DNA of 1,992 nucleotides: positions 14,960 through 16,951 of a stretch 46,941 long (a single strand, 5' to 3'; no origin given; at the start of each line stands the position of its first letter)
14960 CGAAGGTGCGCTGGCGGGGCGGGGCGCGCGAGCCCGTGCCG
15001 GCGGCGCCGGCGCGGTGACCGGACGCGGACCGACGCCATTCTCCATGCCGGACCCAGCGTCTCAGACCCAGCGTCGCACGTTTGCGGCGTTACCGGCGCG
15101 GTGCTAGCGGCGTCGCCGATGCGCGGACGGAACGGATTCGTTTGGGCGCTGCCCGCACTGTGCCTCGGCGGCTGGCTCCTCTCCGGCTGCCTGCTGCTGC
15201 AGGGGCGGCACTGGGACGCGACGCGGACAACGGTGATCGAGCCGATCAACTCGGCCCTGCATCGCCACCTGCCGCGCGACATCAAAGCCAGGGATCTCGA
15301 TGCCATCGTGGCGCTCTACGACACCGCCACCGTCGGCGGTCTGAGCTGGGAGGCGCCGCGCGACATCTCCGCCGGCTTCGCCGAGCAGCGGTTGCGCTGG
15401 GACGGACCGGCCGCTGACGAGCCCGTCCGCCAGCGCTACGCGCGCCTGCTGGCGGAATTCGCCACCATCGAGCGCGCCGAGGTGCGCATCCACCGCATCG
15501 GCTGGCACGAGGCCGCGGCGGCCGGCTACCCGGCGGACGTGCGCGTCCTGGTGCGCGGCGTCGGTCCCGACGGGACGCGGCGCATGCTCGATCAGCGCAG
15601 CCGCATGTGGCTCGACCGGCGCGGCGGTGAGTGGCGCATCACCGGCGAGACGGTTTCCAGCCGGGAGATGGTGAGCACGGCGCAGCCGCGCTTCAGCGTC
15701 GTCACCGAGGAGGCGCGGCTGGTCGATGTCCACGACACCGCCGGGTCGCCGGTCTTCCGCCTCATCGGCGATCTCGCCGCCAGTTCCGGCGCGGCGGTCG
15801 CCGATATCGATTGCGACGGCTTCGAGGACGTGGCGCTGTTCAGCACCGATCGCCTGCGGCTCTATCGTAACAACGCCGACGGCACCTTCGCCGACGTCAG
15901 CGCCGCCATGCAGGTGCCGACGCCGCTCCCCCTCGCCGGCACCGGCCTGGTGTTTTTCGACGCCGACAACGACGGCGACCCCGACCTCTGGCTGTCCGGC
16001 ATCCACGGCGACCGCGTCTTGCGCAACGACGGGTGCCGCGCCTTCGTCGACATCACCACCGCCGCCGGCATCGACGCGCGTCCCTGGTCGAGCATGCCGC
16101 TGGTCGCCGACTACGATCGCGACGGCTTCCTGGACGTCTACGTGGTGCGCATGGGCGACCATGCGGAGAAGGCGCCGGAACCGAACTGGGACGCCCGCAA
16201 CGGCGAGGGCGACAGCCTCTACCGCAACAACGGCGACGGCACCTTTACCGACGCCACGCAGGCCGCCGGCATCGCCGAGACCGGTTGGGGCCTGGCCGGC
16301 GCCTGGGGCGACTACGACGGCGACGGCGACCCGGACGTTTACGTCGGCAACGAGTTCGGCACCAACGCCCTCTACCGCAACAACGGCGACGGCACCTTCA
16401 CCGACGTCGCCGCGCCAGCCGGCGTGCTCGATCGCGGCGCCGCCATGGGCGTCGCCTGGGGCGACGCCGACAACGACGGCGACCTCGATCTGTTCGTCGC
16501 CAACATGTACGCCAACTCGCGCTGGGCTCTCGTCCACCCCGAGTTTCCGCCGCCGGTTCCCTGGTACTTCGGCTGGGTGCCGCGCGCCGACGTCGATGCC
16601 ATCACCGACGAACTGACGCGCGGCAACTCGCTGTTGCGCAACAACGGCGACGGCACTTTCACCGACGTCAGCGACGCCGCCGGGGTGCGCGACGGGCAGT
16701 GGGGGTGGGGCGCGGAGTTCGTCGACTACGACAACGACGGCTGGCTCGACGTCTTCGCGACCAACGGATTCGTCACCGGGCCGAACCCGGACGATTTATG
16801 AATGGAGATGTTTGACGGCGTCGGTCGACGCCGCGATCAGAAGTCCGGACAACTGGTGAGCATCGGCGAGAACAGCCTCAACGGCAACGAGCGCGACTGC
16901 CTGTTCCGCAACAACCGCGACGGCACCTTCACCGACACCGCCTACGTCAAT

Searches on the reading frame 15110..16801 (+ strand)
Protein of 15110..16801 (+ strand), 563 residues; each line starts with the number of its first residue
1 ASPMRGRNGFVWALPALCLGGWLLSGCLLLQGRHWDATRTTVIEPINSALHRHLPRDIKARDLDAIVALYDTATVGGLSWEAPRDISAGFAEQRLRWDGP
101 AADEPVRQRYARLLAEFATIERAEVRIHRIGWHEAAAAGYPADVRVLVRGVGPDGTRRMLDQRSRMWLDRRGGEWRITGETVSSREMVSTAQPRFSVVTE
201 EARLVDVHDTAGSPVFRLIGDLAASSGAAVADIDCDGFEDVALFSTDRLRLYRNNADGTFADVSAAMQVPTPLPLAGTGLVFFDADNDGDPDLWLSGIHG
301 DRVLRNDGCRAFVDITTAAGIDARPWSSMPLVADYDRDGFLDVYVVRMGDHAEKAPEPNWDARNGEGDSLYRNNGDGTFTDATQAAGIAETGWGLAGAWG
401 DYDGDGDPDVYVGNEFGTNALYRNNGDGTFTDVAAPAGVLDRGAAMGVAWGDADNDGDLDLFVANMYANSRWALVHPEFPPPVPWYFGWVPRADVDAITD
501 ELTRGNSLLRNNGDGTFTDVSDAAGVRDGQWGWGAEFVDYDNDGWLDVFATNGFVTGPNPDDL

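Call 6: search_protein_families(library=pfam, proteins=[window:15110-16801:+], max_evalue=0.01)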
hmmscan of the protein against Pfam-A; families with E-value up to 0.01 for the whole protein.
window:15110-16801:+ (563 aa): 2 families
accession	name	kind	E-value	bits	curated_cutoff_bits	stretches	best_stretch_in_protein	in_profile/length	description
PF13517.12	FG-GAP_3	-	8.1e-46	154.9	26.9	5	401-463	1-61/61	FG-GAP-like repeat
PF01839.29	FG-GAP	-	8.9e-09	35.5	22.1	1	394-428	2-32/37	FG-GAP repeat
